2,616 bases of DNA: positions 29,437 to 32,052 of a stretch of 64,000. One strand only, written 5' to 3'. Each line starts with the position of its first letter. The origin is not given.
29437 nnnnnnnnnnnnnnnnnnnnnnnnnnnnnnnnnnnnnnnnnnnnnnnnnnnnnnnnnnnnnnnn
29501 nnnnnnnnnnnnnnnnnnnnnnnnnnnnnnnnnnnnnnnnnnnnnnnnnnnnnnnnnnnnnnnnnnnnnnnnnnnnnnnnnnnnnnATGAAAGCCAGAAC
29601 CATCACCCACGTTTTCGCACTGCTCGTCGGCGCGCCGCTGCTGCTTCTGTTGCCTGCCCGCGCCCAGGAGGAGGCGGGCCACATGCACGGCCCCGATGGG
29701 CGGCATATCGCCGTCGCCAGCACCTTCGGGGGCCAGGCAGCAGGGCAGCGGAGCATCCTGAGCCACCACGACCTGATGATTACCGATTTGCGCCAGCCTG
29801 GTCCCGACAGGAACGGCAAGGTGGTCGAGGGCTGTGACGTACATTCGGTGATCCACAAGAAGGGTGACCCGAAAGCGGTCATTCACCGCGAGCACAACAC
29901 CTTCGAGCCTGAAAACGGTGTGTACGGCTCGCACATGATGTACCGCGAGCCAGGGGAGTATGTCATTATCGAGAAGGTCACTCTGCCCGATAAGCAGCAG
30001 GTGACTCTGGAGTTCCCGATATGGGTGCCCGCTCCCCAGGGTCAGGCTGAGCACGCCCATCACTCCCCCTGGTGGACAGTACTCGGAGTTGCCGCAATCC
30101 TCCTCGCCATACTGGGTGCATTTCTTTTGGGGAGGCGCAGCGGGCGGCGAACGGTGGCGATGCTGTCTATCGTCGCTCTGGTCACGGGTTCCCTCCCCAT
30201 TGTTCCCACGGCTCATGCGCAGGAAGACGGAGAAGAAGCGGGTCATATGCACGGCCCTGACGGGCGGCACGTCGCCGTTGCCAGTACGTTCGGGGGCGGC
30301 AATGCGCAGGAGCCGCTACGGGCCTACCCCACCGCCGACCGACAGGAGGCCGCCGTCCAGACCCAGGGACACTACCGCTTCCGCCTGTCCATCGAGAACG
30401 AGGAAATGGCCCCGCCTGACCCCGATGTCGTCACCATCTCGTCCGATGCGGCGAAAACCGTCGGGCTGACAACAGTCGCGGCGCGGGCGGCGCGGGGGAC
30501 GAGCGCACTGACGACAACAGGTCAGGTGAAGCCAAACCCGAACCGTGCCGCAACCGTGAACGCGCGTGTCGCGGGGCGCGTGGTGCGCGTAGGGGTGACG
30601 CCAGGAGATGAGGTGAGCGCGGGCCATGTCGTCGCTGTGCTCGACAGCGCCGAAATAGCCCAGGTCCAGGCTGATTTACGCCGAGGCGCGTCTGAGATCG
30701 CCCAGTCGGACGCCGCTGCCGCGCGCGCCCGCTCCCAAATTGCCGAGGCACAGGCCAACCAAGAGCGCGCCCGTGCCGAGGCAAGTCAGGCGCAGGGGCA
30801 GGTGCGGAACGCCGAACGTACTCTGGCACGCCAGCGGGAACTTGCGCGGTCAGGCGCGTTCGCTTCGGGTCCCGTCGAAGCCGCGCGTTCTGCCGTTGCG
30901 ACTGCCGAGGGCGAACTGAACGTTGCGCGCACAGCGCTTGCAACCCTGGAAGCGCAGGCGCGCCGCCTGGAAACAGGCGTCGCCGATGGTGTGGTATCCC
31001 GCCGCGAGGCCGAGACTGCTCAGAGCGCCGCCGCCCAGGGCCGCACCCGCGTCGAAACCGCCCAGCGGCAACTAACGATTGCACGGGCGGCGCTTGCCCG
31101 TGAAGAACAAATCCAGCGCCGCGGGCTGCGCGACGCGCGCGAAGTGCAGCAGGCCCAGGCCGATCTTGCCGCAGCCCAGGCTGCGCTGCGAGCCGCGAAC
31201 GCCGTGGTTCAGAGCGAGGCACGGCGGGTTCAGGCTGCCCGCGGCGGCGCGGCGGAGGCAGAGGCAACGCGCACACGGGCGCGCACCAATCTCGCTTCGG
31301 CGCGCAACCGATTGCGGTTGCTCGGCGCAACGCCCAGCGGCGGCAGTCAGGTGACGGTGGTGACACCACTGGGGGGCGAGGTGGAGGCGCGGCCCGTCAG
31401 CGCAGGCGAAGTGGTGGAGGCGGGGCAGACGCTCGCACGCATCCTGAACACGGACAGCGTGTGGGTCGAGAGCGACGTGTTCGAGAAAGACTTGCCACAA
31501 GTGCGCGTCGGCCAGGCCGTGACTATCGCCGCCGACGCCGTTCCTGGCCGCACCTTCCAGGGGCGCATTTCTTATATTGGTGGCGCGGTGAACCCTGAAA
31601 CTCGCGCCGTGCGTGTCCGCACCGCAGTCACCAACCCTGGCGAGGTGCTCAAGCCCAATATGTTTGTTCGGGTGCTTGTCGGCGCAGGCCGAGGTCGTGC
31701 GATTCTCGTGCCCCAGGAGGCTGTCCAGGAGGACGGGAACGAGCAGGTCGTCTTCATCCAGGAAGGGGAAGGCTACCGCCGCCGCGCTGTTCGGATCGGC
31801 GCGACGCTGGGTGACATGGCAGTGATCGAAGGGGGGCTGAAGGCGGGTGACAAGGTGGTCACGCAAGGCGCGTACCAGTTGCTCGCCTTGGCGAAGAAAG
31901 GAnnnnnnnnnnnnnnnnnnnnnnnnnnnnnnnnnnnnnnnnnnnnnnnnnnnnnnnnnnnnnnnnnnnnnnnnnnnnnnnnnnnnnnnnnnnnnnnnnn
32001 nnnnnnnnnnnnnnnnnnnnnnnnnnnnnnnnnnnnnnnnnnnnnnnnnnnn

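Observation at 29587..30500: Membrane fusion protein with two tandem N-terminal modules, each with its own hydrophobic anchor and an '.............(I/V)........' motif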

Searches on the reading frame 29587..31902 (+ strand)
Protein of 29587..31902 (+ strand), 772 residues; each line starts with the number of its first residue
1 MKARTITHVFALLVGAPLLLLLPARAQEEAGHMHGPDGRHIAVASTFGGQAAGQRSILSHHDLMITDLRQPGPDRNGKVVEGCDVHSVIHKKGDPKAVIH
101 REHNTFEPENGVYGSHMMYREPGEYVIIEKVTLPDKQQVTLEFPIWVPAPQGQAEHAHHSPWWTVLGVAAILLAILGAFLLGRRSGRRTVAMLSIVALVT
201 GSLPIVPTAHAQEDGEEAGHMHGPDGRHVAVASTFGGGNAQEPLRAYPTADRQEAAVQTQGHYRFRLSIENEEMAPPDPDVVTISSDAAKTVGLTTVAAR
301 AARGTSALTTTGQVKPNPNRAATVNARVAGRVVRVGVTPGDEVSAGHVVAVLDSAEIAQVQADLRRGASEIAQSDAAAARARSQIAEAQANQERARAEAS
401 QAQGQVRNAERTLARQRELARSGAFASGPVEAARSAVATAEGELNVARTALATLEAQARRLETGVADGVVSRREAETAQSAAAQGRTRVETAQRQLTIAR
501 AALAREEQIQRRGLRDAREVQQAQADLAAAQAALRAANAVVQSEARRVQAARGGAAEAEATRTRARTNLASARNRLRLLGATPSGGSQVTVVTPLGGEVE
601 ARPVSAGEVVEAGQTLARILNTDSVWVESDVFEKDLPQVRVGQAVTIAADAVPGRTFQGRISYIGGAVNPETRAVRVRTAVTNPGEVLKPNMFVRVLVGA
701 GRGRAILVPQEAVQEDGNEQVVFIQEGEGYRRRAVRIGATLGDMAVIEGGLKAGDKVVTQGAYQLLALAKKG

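Call 3: search_protein_families(library=pfam, proteins=[window:29587-31902:+], max_evalue=0.1)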
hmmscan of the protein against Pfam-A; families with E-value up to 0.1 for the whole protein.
window:29587-31902:+ (772 aa): 6 families
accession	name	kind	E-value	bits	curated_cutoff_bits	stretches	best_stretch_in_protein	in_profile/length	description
PF16576.10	HlyD_D23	-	1.8e-42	145.5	30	2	526-694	55-214/214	Barrel-sandwich domain of CusB or HlyD membrane-fusion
PF13437.12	HlyD_3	-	1.1e-20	74.8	22.2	1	590-690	1-105/106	HlyD family secretion protein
PF13533.13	Biotin_lipoyl_2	-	6.5e-06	26.3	29.8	1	323-353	2-32/32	Biotin-lipoyl like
PF00364.28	Biotin_lipoyl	-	0.0016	18.7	22.1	0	323-352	44-73/73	Biotin-requiring enzyme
PF02321.23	OEP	-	0.047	13.9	22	1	370-461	94-185/187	Outer membrane efflux protein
PF13567.11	DUF4131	-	0.09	12.9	31.6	0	160-202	4-44/165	Domain of unknown function (DUF4131)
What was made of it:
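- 30427..31902 (+): Adaptor core (lipoyl, β-barrel and membrane-proximal domains) with an unusually long α-hairpin (aa 355-578, nt 30649-31320). Pfam HlyD_D23 1.8e-42 (call 3).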

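Call 6: search_protein_families(library=ncbifam, proteins=[window:29587-31902:+], max_evalue=0.1)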
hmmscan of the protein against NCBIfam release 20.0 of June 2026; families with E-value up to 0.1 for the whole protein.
window:29587-31902:+ (772 aa): 30 families (the best 25 are shown)
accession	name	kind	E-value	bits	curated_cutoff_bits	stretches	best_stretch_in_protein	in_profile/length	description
TIGR01730.1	RND_mfp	subfamily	1.5e-48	165.4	94.9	2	520-765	66-313/322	efflux RND transporter periplasmic adaptor subunit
TIGR00999.1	8a0102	subfamily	1.4e-43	149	319.3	1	557-763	62-268/271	CzcB/NccB family metal efflux transporter periplasmic adaptor subunit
TIGR00998.1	8a0101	subfamily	2.2e-29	102.5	390.8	2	476-667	104-284/334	EmrA/EmrK family multidrug efflux transporter periplasmic adaptor subunit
NF045680.1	DiMtlExpIhpB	equivalog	4e-23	81.9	450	2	593-765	142-314/326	divalent metal ion exporter adaptor subunit IhpB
NF002939.0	PRK03598.1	equivalog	6.2e-23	81.5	393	2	482-665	110-281/332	secretion protein HlyD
NF007303.0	PRK09783.1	subfamily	2e-18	66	390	1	542-763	169-390/414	copper/silver efflux system membrane fusion protein CusB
NF007785.0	PRK10476.1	equivalog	2.2e-18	66.2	376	2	456-674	91-294/347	multidrug transporter subunit MdtN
TIGR01843.1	type_I_hlyD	subfamily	1.6e-17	63.6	208.65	2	392-657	76-341/422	HlyD family type I secretion periplasmic adaptor subunit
NF033138.2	RND-peri-MexC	equivalog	1.2e-15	57.6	625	2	519-765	109-363/375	MexC family multidrug efflux RND transporter periplasmic adaptor subunit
NF045904.1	RND-peri-MexE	equivalog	3.6e-15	55.7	714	1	518-762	101-357/390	multidrug efflux RND transporter periplasmic adaptor subunit MexE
TIGR02971.1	heterocyst_DevB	subfamily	9.1e-12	45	129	2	392-668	50-282/327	ABC exporter membrane fusion protein, DevB family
NF033834.1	RND_adapt_MexA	exception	9.9e-12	44.6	750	2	519-762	102-349/373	multidrug efflux RND transporter periplasmic adaptor subunit MexA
NF008589.1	PRK11556.1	equivalog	2.1e-10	40.1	391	1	591-765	195-379/392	MdtA/MuxA family multidrug efflux RND transporter periplasmic adaptor subunit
NF011715.0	PRK15136.1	equivalog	2.2e-10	39.7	563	2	486-661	133-289/390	multidrug efflux MFS transporter periplasmic adaptor subunit EmrA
NF008606.0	PRK11578.1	equivalog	1.1e-08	34.7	342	1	519-760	114-363/371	macrolide transporter subunit MacA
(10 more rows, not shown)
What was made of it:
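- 30427..31902 (+): TIGR01730 165 bits (call 6).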

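Call 9: find_encoding_contigs(protein=window:29587-31902:+, flank=3000, max_places=3)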
Protein window:29587-31902:+ (772 aa): no gene with exactly this product is on record in the collection.

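Call 17: find_homologous_proteins(query=window:29587-31902:+, max_evalue=1e-20)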
Query window:29587-31902:+ (772 aa): 110 proteins with E <= 1e-20 among 8000 candidates.
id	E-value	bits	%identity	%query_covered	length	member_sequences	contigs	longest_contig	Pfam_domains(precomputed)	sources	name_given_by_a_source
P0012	0.0e+0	1630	100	100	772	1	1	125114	PF25989.1,PF25990.1,PF25967.1,PF25919.1,PF25917.1,PF25975.1,PF25954.1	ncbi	-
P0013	0.0e+0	1053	66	97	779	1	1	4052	PF25989.1,PF25990.1,PF25967.1,PF25919.1,PF25917.1,PF25944.1,PF25975.1,PF25954.1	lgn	-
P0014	3.6e-288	976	63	99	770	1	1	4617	PF25989.1,PF25990.1,PF25967.1,PF25919.1,PF25917.1,PF25975.1,PF25954.1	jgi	jgi:membrane fusion protein, heavy metal efflux system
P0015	4.2e-282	956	63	99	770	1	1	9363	PF25989.1,PF25967.1,PF25919.1,PF25917.1,PF25944.1,PF25975.1,PF25954.1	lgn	-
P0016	3.2e-277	940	60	99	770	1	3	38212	PF25989.1,PF25967.1,PF25919.1,PF25917.1,PF25975.1,PF25954.1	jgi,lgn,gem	jgi:cobalt-zinc-cadmium efflux system membrane fusion protein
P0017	9.5e-277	938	63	96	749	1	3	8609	PF25990.1,PF25967.1,PF25919.1,PF25917.1,PF25975.1,PF25954.1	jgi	jgi:membrane fusion protein, heavy metal efflux system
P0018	3.8e-276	936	60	100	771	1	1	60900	PF25967.1,PF25919.1,PF25917.1,PF25975.1,PF25954.1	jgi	jgi:cobalt-zinc-cadmium efflux system membrane fusion protein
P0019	1.4e-275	934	64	99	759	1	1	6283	PF25989.1,PF25990.1,PF25967.1,PF25919.1,PF25917.1,PF25975.1,PF25954.1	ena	-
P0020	4.3e-275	933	60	99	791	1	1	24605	PF25990.1,PF25967.1,PF25919.1,PF25917.1,PF25944.1,PF25975.1,PF25954.1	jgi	jgi:membrane fusion protein, heavy metal efflux system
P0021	2.6e-270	917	60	99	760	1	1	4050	PF25990.1,PF25967.1,PF25919.1,PF25917.1,PF25944.1,PF25975.1,PF25954.1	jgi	jgi:multidrug efflux pump subunit AcrA (membrane-fusion protein)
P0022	7.0e-268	909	61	97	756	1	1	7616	PF25989.1,PF25990.1,PF25967.1,PF25919.1,PF25917.1,PF25944.1,PF25975.1,PF25954.1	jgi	jgi:membrane fusion protein, heavy metal efflux system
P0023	2.2e-267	907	59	99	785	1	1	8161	PF25989.1,PF25990.1,PF25967.1,PF25919.1,PF25917.1,PF25944.1,PF25975.1,PF25954.1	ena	-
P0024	4.2e-267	906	60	97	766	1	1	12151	PF25989.1,PF25990.1,PF25967.1,PF25919.1,PF25917.1,PF25975.1,PF25954.1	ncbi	-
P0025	1.2e-263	895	61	97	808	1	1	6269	PF25990.1,PF25967.1,PF25919.1,PF25917.1,PF25975.1,PF25954.1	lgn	-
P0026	9.6e-262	889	60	96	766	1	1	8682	PF25989.1,PF25967.1,PF25919.1,PF25917.1,PF25975.1,PF25954.1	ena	-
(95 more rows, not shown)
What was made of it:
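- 29587..31905 (+): Whole gene: 772-aa adaptor (MFP) with N-terminal add-on. A 100%-identical protein, P0012, is in NCBI (call 17).
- About 107 cluster representatives at 38-66% identity, with a sharp score gap down to the next adaptors (call 17).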

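Call 42: search_solved_structures(query=window:29587-31902:+, max_evalue=0.01, show_alignments=0)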
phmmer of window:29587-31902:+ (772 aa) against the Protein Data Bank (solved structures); distinct sequences matched with E-value up to 0.01: 28.
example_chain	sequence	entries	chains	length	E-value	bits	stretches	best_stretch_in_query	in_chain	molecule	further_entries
3lnn_A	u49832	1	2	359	1.6e-25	93.1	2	584-760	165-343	Membrane fusion protein (MFP) heavy metal cation efflux ZneB (CzcB-like)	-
6vej_P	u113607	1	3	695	7.9e-18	67.6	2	519-763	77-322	Probable Resistance-Nodulation-Cell Division (RND) efflux membrane fusion protein,Probable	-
3t51_B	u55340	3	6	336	3.6e-15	58.8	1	542-764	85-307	Cation efflux system protein CusB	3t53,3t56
3h94_A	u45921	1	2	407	7e-15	57.9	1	542-764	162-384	Cation efflux system protein cusB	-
3ne5_B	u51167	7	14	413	7.4e-15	57.8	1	542-764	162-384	Cation efflux system protein cusB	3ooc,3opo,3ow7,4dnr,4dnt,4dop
9j3d_D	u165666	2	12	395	7.4e-14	54.5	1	659-761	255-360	RND efflux system, MexC-like protein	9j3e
20yy_D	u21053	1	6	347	8.7e-13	51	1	516-763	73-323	Multidrug efflux RND transporter periplasmic adaptor subunit MexJ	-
2v4d_A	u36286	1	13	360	1.8e-11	46.7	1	650-762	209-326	MULTIDRUG RESISTANCE PROTEIN MEXA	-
1t5e_A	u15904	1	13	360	1.8e-11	46.7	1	650-762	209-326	Multidrug resistance protein mexA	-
6iok_I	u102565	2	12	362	1.8e-11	46.6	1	592-762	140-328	Multidrug resistance protein MexA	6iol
1vf7_A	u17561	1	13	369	1.8e-11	46.6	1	650-762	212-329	Multidrug resistance protein mexA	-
6ta5_D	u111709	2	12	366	1.9e-11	46.6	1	650-762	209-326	MexA family multidrug efflux RND transporter periplasmic adaptor subunit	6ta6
4tko_B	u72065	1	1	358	4.7e-09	38.7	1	449-667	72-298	EmrA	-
5ng5_E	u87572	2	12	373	1.7e-08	36.8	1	523-763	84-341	Multidrug efflux pump subunit AcrA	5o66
5v5s_D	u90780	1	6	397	1.8e-08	36.7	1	522-763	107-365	Multidrug efflux pump subunit AcrA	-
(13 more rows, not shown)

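Call 48: predict_structure(alignment_id=A2)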
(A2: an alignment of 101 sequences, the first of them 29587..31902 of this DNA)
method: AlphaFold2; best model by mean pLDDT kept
length: 772 residues; sequences in the alignment: 101
mean_pLDDT: 86.8   pTM: 0.58
mean pLDDT of the five models: 86.8, 85.1, 84.3, 83.8, 83.7
residues with pLDDT >= 90: 532; 70-90: 114; 50-70: 84; < 50: 42
segments of 3 or more residues with pLDDT < 50: 1-3, 21-34, 157-159, 202-221
pLDDT, mean of each block of 10 residues (from residue 1): 58 60 38 46 54 78 97 94 97 95 92 92 97 98 96 58 79 79 60 64 42 42 53 55 90 97 97 86 92 96 81 91 92 97 94 97 97 98 98 98 98 95 88 93 95 94 86 90 94 95 92 88 97 98 98 98 96 91 94 92 97 94 93 93 90 91 93 96 93 91 87 97 95 95 94 97 94 69
secondary structure, 60 per line:
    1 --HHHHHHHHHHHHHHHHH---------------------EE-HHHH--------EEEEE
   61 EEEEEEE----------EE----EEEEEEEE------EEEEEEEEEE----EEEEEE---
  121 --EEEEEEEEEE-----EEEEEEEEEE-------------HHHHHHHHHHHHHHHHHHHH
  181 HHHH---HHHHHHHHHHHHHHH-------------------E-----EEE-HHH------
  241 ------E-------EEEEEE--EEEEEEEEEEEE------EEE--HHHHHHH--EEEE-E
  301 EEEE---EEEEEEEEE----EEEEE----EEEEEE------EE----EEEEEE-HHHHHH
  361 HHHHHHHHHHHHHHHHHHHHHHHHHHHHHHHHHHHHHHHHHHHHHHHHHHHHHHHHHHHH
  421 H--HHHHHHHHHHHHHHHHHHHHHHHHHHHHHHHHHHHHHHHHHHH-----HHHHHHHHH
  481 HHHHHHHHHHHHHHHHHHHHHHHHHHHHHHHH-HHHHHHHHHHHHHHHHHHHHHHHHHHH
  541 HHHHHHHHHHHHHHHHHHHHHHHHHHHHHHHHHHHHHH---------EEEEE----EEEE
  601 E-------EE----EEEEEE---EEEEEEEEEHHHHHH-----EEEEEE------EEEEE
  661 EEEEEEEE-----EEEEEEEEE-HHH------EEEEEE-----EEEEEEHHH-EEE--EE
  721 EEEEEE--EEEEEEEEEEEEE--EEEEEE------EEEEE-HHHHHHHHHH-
elements in order (helices of 4 or more, strands of 3 or more residues): H3-19 H44-47 E56-67 E84-91 E98-107 E112-117 E123-132 E138-147 H161-184 H188-202 E228-230 E255-260 E263-274 E281-283 H286-292 E295-298 E300-304 E308-316 E321-325 E330-335 E348-353 H355-421 H424-466 H472-512 H514-578 E588-592 E597-601 E615-620 E624-632 H633-638 E644-649 E656-668 E674-682 E693-698 E704-709 E714-716 E719-726 E729-741 E744-749 E756-760 H762-771
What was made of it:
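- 30427..31902 (+): Helices listed in call 48.
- On RND periplasmic adaptor (MFP/PAP): The AF2 model has mean pLDDT 86.8 (call 48).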

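Call 62: list_cluster_members(proteins=[P0012])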
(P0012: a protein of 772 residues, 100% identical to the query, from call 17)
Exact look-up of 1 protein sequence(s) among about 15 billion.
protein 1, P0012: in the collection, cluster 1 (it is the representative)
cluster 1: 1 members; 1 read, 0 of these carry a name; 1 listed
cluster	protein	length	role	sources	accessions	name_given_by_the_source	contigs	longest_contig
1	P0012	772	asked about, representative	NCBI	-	-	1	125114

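Call 66: fold_search(model_id=the predicted structure, library=pdb)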
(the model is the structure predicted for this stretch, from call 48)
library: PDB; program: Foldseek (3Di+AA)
matches with E <= 10: 830; with E <= 0.001: 73
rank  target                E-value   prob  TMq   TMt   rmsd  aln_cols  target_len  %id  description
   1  3lnn_A                5.4e-20  1.00  0.12  0.27  30.9       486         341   20  Crystal structure of ZneB from Cupriavidus metallidurans (released 2010-06-30)
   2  9j3d_D                4.3e-18  1.00  0.14  0.28  38.3       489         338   21  Cryo-EM structure of TMexCD1-TOprJ1 (released 2025-08-13)
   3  9a2v_MODEL_1_A        2.9e-17  1.00  0.13  0.21  28.1       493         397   19  Model of E. coli AcrA by in-cell photo-crosslinking MS and deep learning (released 2023-02-24)
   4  9tg4_F                7.0e-17  1.00  0.15  0.27  31.9       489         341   17  Structure of the YbjP lipoprotein bound to the AcrABZ-TolC efflux pump (released 2026-04-08)
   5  9v53_A1               1.0e-16  1.00  0.14  0.26  38.8       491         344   17  Structure of TolC, YbjP, and AcrABZ complex (released 2025-11-05)
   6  9tg4_G                1.9e-16  1.00  0.14  0.26  34.6       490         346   18  Structure of the YbjP lipoprotein bound to the AcrABZ-TolC efflux pump (released 2026-04-08)
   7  9tg4_E                2.4e-16  1.00  0.14  0.26  34.5       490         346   18  Structure of the YbjP lipoprotein bound to the AcrABZ-TolC efflux pump (released 2026-04-08)
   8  9qgy_G                3.0e-16  1.00  0.14  0.26  33.7       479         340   18  Structure of the YbjP lipoprotein bound to the MacAB-TolC tripartite efflux pump (released 2026-03-25)
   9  9tg4_D                4.5e-16  1.00  0.15  0.27  39.0       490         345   17  Structure of the YbjP lipoprotein bound to the AcrABZ-TolC efflux pump (released 2026-04-08)
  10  9tg4_H                9.7e-16  1.00  0.15  0.27  39.0       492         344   17  Structure of the YbjP lipoprotein bound to the AcrABZ-TolC efflux pump (released 2026-04-08)
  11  6iok_J                1.1e-15  1.00  0.14  0.26  43.4       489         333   17  Cryo-EM structure of multidrug efflux pump MexAB-OprM (0 degree state) (released 2019-04-03)
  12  5nik_D                1.9e-15  1.00  0.15  0.29  29.8       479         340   17  Structure of the MacAB-TolC ABC-type tripartite multidrug efflux pump (released 2017-05-24)
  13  3ne5_C                2.0e-15  1.00  0.17  0.35  37.5       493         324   16  Crystal structure of the CusBA heavy-metal efflux complex from Escherichia coli (released 2011-03-02)
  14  6iok_I                3.5e-15  1.00  0.15  0.30  41.3       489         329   17  Cryo-EM structure of multidrug efflux pump MexAB-OprM (0 degree state) (released 2019-04-03)
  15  6ta5_E                4.3e-15  1.00  0.15  0.28  45.0       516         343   17  OprM-MexA complex from the MexAB-OprM Pseudomonas aeruginosa whole assembly reconstituted in nanodiscs (released 2020-09-16)
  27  3lnn_B                2.2e-13  1.00  0.11  0.34  38.2       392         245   19  Crystal structure of ZneB from Cupriavidus metallidurans (released 2010-06-30)
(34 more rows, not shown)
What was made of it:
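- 30427..31902 (+): ZneB 3lnn E 1.6e-25 by sequence (call 42) and 5.4e-20 by fold (call 66).
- On RND periplasmic adaptor (MFP/PAP): Foldseek finds ZneB at 5.4e-20, plus AcrA, MexA and CusB (call 66).
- Closest known: ZneB / CzcB adaptors. Same: Best sequence match (ZneB 3lnn, E 1.6e-25, call 42) and best fold match (E 5.4e-20, call 66) for aa 280-772.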
